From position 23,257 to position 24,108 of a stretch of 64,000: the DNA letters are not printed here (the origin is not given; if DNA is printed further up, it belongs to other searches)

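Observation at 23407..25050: Translationally coupled BBOX-like 2OG oxygenase and HD-domain protein: a TmpA/TmpB-type oxidative C-P cleavage pair, or a variant with a new substrate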

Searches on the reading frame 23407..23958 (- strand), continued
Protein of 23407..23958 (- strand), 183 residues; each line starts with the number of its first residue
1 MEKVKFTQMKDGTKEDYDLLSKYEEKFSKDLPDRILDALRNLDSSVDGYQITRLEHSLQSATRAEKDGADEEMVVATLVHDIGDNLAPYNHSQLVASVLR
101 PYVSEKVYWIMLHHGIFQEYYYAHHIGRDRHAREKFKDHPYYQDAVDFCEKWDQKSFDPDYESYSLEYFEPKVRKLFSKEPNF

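Call 32: find_related_loci(query=A2, collection=genome_contigs, flank=8000)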
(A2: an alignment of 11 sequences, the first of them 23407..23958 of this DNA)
Query A2 (183 aa) in genome_contigs; peptide patterns used: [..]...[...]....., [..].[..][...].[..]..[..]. (x = any residue, [..] = any of these).
600 stretches matched a pattern (row limit reached: there are more); 528 encode a relative of the query (tblastn E <= 1e-3); the best 80 are kept; 80 distinct loci.
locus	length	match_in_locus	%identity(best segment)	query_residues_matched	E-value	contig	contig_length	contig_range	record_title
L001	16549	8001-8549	98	1-183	3e-122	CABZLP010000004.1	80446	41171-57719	MAG: uncultured Pelagibacteraceae bacterium isolate AG-337-J23 genome assembly, contig: AG-337-J23_NODE_4, whole genome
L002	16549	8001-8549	98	1-183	1e-121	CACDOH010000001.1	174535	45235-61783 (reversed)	uncultured Pelagibacteraceae bacterium isolate AG-904-D18 genome assembly, contig: AG-904-D18_NODE_1, whole genome shotg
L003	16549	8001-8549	97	1-183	1e-120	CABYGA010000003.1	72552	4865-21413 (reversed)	MAG: uncultured Pelagibacteraceae bacterium isolate AG-333-C10 genome assembly, contig: AG-333-C10_NODE_3, whole genome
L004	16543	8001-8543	66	1-181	5e-84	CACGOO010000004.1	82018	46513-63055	uncultured Pelagibacteraceae bacterium isolate AG-910-E21 genome assembly, contig: AG-910-E21_NODE_4, whole genome shotg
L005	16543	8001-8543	66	1-181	1e-83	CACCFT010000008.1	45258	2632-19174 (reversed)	uncultured Pelagibacteraceae bacterium isolate AG-900-P18 genome assembly, contig: AG-900-P18_NODE_8, whole genome shotg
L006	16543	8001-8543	65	1-181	3e-82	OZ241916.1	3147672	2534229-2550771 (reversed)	MAG: Arenicellales bacterium isolate a287b4df-af8e-412d-a002-b367a65622cc genome assembly, chromosome: 1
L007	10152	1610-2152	66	1-181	2e-81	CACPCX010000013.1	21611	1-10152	MAG: uncultured Pelagibacteraceae bacterium isolate AH-326-O04 genome assembly, contig: AH-326-O04_NODE_13, whole genome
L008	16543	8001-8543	65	1-181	2e-81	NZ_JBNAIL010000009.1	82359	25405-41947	Candidatus Pelagibacter sp. HIMB123 HIMB123-00000000009, whole genome shotgun sequence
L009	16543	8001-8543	64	1-181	3e-81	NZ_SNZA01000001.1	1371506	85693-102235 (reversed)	Marinomonas communis strain DSM 5604 Ga0215679_101, whole genome shotgun sequence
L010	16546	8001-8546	62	1-183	1e-80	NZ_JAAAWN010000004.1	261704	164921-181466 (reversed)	Alteromonas profundi strain 345S023 NODE_4, whole genome shotgun sequence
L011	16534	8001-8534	65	4-181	1e-80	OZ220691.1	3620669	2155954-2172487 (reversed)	MAG: Gemmatimonadota bacterium isolate 1766b9ea-3269-4cc1-97f5-695b05480569 genome assembly, chromosome: 1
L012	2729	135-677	61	1-181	3e-82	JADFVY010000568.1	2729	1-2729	MAG: Proteobacteria bacterium isolate C1.bin.38 k83_5390990, whole genome shotgun sequence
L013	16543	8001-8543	64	1-181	8e-81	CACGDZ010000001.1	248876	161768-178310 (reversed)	uncultured Pelagibacteraceae bacterium isolate AG-422-E09 genome assembly, contig: AG-422-E09_NODE_1, whole genome shotg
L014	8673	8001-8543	64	1-181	7e-81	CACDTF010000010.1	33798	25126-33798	uncultured Pelagibacteraceae bacterium isolate AG-390-D05 genome assembly, contig: AG-390-D05_NODE_10, whole genome shot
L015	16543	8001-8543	63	1-181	3e-80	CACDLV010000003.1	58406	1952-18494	uncultured Pelagibacteraceae bacterium isolate AG-365-N15 genome assembly, contig: AG-365-N15_NODE_3, whole genome shotg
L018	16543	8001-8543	61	1-181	1e-79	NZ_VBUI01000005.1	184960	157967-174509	Halomonas urmiana strain TBZ3 NODE_5_length_184960_cov_293.033540, whole genome shotgun sequence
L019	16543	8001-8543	60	1-181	2e-79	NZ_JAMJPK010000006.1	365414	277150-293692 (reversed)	Halomonas gemina strain ATCH28 NODE_6_length_365414_cov_63.449249, whole genome shotgun sequence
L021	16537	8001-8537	61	1-179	1e-75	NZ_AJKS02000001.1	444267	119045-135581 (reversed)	Halomonas smyrnensis AAD6 contig_1, whole genome shotgun sequence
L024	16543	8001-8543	61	1-181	5e-78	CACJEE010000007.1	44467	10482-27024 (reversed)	MAG: uncultured Alphaproteobacteria bacterium isolate AG-447-C07 genome assembly, contig: AG-447-C07_NODE_7, whole genom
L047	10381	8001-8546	60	1-182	2e-74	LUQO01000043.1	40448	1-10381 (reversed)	MAG: SAR324 cluster bacterium REDSEA-S27_B3 scaffold43, whole genome shotgun sequence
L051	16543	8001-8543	57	1-181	2e-74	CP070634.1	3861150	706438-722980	MAG: Rhodospirillales bacterium isolate bin96 chromosome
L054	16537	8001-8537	58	4-182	8e-74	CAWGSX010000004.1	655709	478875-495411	MAG: uncultured proteobacterium isolate MFD05512.bin.2.48 genome assembly, contig: contig_43609, whole genome shotgun se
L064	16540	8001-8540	59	1-180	4e-73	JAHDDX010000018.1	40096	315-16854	MAG: Hellea sp. isolate MAG-168 RZ_2694, whole genome shotgun sequence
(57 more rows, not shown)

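Call 37: predict_structure(alignment_id=A1)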
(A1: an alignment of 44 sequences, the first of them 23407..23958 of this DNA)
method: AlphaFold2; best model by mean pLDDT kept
length: 183 residues; sequences in the alignment: 44
mean_pLDDT: 97.5   pTM: 0.91
mean pLDDT of the five models: 97.5, 97.4, 97.3, 97.2, 97.0
residues with pLDDT >= 90: 178; 70-90: 5; 50-70: 0; < 50: 0
segments of 3 or more residues with pLDDT < 50: none
pLDDT, mean of each block of 10 residues (from residue 1): 96 98 96 98 92 98 99 99 96 98 98 99 98 99 99 98 99 98 90
secondary structure, 60 per line:
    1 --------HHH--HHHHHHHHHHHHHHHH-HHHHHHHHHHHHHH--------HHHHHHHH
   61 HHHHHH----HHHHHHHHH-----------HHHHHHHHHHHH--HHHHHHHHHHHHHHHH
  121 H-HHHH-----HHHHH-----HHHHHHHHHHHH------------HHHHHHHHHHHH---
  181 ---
elements in order: H14-29 H31-44 H53-66 H71-79 H91-102 H105-121 H123-126 H132-136 H142-153 H166-177

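Call 40: fold_search(model_id=the predicted structure, library=pdb)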
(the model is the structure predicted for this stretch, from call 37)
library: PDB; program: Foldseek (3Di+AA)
matches with E <= 10: 143; with E <= 0.001: 10
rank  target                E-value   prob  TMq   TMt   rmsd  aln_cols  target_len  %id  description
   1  4n6w                  6.3e-07  1.00  0.68  0.69   3.4       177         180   24  X-Ray Crystal Structure of Citrate-bound PhnZ (released 2013-11-27)
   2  4mln_B                1.5e-06  1.00  0.66  0.66   3.6       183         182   25  Crystal of PhnZ bound to (R)-2-amino-1-hydroxyethylphosphonic acid (released 2014-04-16)
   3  4n71_A                2.0e-06  1.00  0.68  0.69   3.5       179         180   24  X-Ray Crystal Structure of 2-amino-1-hydroxyethylphosphonate-bound PhnZ (released 2013-11-27)
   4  4mln_A                2.2e-06  1.00  0.68  0.68   3.4       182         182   23  Crystal of PhnZ bound to (R)-2-amino-1-hydroxyethylphosphonic acid (released 2014-04-16)
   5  4mlm_A                3.1e-06  1.00  0.63  0.62   4.0       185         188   25  Crystal Structure of PhnZ from uncultured bacterium HF130_AEPn_1 (released 2014-04-16)
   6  4n71_E                3.6e-06  1.00  0.67  0.69   3.6       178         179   25  X-Ray Crystal Structure of 2-amino-1-hydroxyethylphosphonate-bound PhnZ (released 2013-11-27)
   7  4mlm_B                6.2e-06  1.00  0.63  0.62   4.0       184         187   25  Crystal Structure of PhnZ from uncultured bacterium HF130_AEPn_1 (released 2014-04-16)
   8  6npa_C                1.4e-05  1.00  0.63  0.64   3.8       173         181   22  X-ray crystal structure of TmpB, (R)-1-hydroxy-2-trimethylaminoethylphosphonate oxygenase, with (R)-1-hydroxy-2-trimet (released 2019-03-06)
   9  6npa_B                2.0e-05  1.00  0.66  0.65   3.7       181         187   20  X-ray crystal structure of TmpB, (R)-1-hydroxy-2-trimethylaminoethylphosphonate oxygenase, with (R)-1-hydroxy-2-trimet (released 2019-03-06)
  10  6npa_A                3.4e-05  1.00  0.66  0.65   3.6       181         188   21  X-ray crystal structure of TmpB, (R)-1-hydroxy-2-trimethylaminoethylphosphonate oxygenase, with (R)-1-hydroxy-2-trimet (released 2019-03-06)
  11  2huo                  5.5e-02  1.00  0.55  0.41   4.9       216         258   14  Crystal structure of mouse myo-inositol oxygenase in complex with substrate (released 2006-09-26)
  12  7eiv_C                5.8e-02  0.91  0.36  0.14  17.1       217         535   13  heterotetrameric glycyl-tRNA synthetase from Escherichia coli (released 2021-08-11)
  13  7eiv_D                6.1e-02  0.82  0.32  0.13  16.7       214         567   14  heterotetrameric glycyl-tRNA synthetase from Escherichia coli (released 2021-08-11)
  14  4mcw_B                3.7e-01  0.47  0.32  0.19  10.6       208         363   15  Crystal structure of a HD-GYP domain (a cyclic-di-GMP phosphodiesterase) containing a tri-nuclear metal centre (released 2014-02-19)
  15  4mcw_A                6.9e-01  0.30  0.32  0.19  12.7       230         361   16  Crystal structure of a HD-GYP domain (a cyclic-di-GMP phosphodiesterase) containing a tri-nuclear metal centre (released 2014-02-19)
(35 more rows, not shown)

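Call 43: search_protein_families(library=ncbifam, proteins=[L009:1443-3635:-, L009:3884-5794:+, L009:5868-6785:-, L009:6879-7991:+, L009:8001-8618:+, L009:8674-10266:+, L009:10372-11274:+, L009:11291-12166:-], max_evalue=1e-8)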
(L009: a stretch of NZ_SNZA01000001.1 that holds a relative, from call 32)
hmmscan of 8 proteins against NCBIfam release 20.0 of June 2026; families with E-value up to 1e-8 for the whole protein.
L009:1443-3635:- (730 aa): 41 families (the best 25 are shown)
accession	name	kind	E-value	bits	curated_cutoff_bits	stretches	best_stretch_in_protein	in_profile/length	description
NF004991.0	PRK06370.1-3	subfamily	3.1e-145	484.6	620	1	250-729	36-508/509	FAD-containing oxidoreductase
TIGR01350.1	lipoamide_DH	equivalog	1.9e-114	382.9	408.8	1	251-708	3-454/461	dihydrolipoyl dehydrogenase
TIGR02053.1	MerA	equivalog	1.2e-113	380.6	454.45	1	251-708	2-453/465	mercury(II) reductase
NF004947.0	PRK06292.2-5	equivalog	4e-92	309.6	592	1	251-712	5-462/474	dihydrolipoyl dehydrogenase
NF004776.0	PRK06116.1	equivalog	1.2e-88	298.1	480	1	249-699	4-444/450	glutathione-disulfide reductase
NF004943.0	PRK06292.2-1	equivalog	2.6e-88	296.8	432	1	251-705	5-452/456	dihydrolipoyl dehydrogenase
NF004946.0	PRK06292.2-4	subfamily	1.2e-87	294.8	634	1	251-707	5-469/487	dihydrolipoyl dehydrogenase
NF004992.0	PRK06370.1-4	equivalog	5.4e-84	282.2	629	1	247-699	4-446/459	FAD-containing oxidoreductase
NF010311.1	PRK13748.1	subfamily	7.1e-83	279.3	600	1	246-708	94-548/560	mercury(II) reductase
NF004945.0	PRK06292.2-3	equivalog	1.5e-81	274.6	494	1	246-704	2-448/457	dihydrolipoyl dehydrogenase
NF005884.0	PRK07846.1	equivalog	1.9e-78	264.1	501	1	251-686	5-428/454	mycothione reductase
TIGR01424.1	gluta_reduc_2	equivalog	2.7e-78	263.5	606.05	1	248-699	1-440/446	glutathione-disulfide reductase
NF003585.0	PRK05249.1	equivalog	4e-78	263.1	465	1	247-705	4-454/464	Si-specific NAD(P)(+) transhydrogenase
NF041853.1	hythiocyan_redase_MerA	equivalog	1.5e-72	244.9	650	1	251-700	5-433/440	hypothiocyanous acid reductase MerA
TIGR01421.1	gluta_reduc_1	equivalog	2.4e-72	244.6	556.15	1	251-699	4-444/450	glutathione-disulfide reductase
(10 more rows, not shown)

L009:3884-5794:+ (636 aa): 3 families
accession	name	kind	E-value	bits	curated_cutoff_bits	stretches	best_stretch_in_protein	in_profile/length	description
NF002962.0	PRK03633.1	equivalog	7.5e-37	127.3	361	1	23-391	9-373/382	MFS transporter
TIGR00900.1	2A0121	subfamily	1.4e-17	64.1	319.6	1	14-164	205-356/364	H+ Antiporter protein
TIGR00880.1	2_A_01_02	superfamily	6.1e-09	36.1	131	0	267-386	18-134/141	multidrug resistance protein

L009:5868-6785:- (305 aa): 24 families
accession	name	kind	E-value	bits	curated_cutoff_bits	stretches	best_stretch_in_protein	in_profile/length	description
TIGR03418.1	chol_sulf_TF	equivalog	8.9e-65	218.6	324.8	1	12-299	5-291/291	choline sulfate utilization transcriptional regulator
NF008352.0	PRK11139.1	subfamily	1.2e-53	182.3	288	1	5-302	3-294/305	transcriptional regulator GcvA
NF007491.0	PRK10086.1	equivalog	4.7e-35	120.9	316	1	12-301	21-310/313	DNA-binding transcriptional regulator DsdC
TIGR02036.1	dsdC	equivalog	2.2e-28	99.1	352.4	1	13-300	13-301/302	DNA-binding transcriptional regulator DsdC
NF040786.1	LysR_Sec_metab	equivalog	5.8e-23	81.3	250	1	12-279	5-276/298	selenium metabolism-associated LysR family transcriptional regulator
NF002964.0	PRK03635.1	subfamily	3.3e-20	72.3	197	1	11-120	6-113/297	ArgP/LysG family DNA-binding transcriptional regulator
NF041130.1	PenR_Burk_TF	exception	3.5e-20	72.4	625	1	10-278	10-265/292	beta-lactamase transcriptional regulator PenR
TIGR03298.1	argP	subfamily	2.6e-18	66.1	273.55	1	12-120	5-112/292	ArgP/LysG family DNA-binding transcriptional regulator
NF007315.1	PRK09801.1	equivalog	3e-17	62.6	398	1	7-272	5-267/301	L-tartrate utilization transcriptional activator TtdR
NF040888.1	trans_reg_YafC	equivalog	3.5e-17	62.2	470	1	9-152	4-147/293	DNA-binding transcriptional regulator YafC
NF009888.0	PRK13348.1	subfamily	5.1e-15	55.3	297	1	12-118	7-111/302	HTH-type transcriptional regulator ArgP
TIGR03339.1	phn_lysR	subfamily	1.4e-14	54.1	341.1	1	13-136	2-122/279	aminoethylphosphonate catabolism associated LysR family transcriptional regulator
NF041036.1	decaheme_TF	subfamily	3.3e-14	53.1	210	1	19-110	12-103/301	multiheme cytochrome-associated LysR family transcriptional regulator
NF008416.0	PRK11242.1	equivalog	4.8e-14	52.3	277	1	18-132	11-125/300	transcriptional regulator CynR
NF047520.1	trans_act_CidR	equivalog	4.9e-14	52.2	415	1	16-132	9-125/292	cidABC operon transcriptional activator CidR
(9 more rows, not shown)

L009:6879-7991:+ (370 aa): 3 families
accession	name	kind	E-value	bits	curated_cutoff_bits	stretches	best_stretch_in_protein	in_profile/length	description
NF049936.1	TriMthamethphnDioxTmpA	equivalog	2.4e-94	316.2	400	1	20-368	8-365/366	2-trimethylaminoethylphosphonate dioxygenase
TIGR02409.1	carnitine_bodg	equivalog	1.4e-68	231.6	414.75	1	24-365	12-365/366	gamma-butyrobetaine dioxygenase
TIGR02410.1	carnitine_TMLD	equivalog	1e-42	147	268.3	1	27-358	3-354/362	trimethyllysine dioxygenase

L009:8001-8618:+ (205 aa): 1 family
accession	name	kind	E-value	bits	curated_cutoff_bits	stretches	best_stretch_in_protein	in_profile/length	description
TIGR03276.1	Phn-HD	hypoth_equivalog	1e-09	38.1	214.6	1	48-111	21-95/179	phosphonate degradation HD-domain oxygenase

L009:8674-10266:+ (530 aa): 5 families
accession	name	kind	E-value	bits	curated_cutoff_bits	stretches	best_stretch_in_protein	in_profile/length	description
NF047988.1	betaine_BCCT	equivalog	2.4e-150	501.3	650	1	39-524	2-482/483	glycine betaine uptake BCCT transporter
TIGR00842.1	bcct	subfamily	5.1e-134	447.4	407.55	1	78-526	2-452/452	BCCT family transporter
NF007399.1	PRK09928.1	subfamily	1.2e-125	420.2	695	1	36-526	12-501/675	choline BCCT transporter BetT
NF002887.1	PRK03356.1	equivalog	7.5e-71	239.3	541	1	35-522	9-495/497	L-carnitine/gamma-butyrobetaine antiporter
NF007412.0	PRK09950.1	equivalog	9.9e-65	219.1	647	1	41-526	14-499/536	BCCT family transporter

L009:10372-11274:+ (300 aa): 5 families
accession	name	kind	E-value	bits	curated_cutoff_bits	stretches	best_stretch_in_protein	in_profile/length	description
NF010028.0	PRK13503.1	equivalog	1.3e-11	44.5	288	1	138-288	118-267/278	HTH-type transcriptional activator RhaS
NF006902.0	PRK09393.1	equivalog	3.1e-10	39.7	425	1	177-293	205-321/327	transcriptional regulator FtrA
NF007860.0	PRK10572.1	equivalog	3.8e-10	39.1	208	1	192-297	183-287/292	arabinose operon transcriptional regulator AraC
NF041686.2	ant_diox_reg_AndR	equivalog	4.4e-09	36.4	350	1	171-287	193-314/321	anthranilate 1,2-dioxygenase regulatory protein AndR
TIGR04094.1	adjacent_YSIRK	equivalog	9.7e-09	34.7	200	0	192-288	285-380/383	YSIRK-targeted surface antigen transcriptional regulator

L009:11291-12166:- (291 aa): 1 family
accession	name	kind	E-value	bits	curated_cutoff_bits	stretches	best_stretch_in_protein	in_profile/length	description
NF047920.1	lactonase_UilS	equivalog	2.8e-19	69.9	400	1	7-273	15-266/285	UilS family quorum-quenching N-acyl-homoserine lactonase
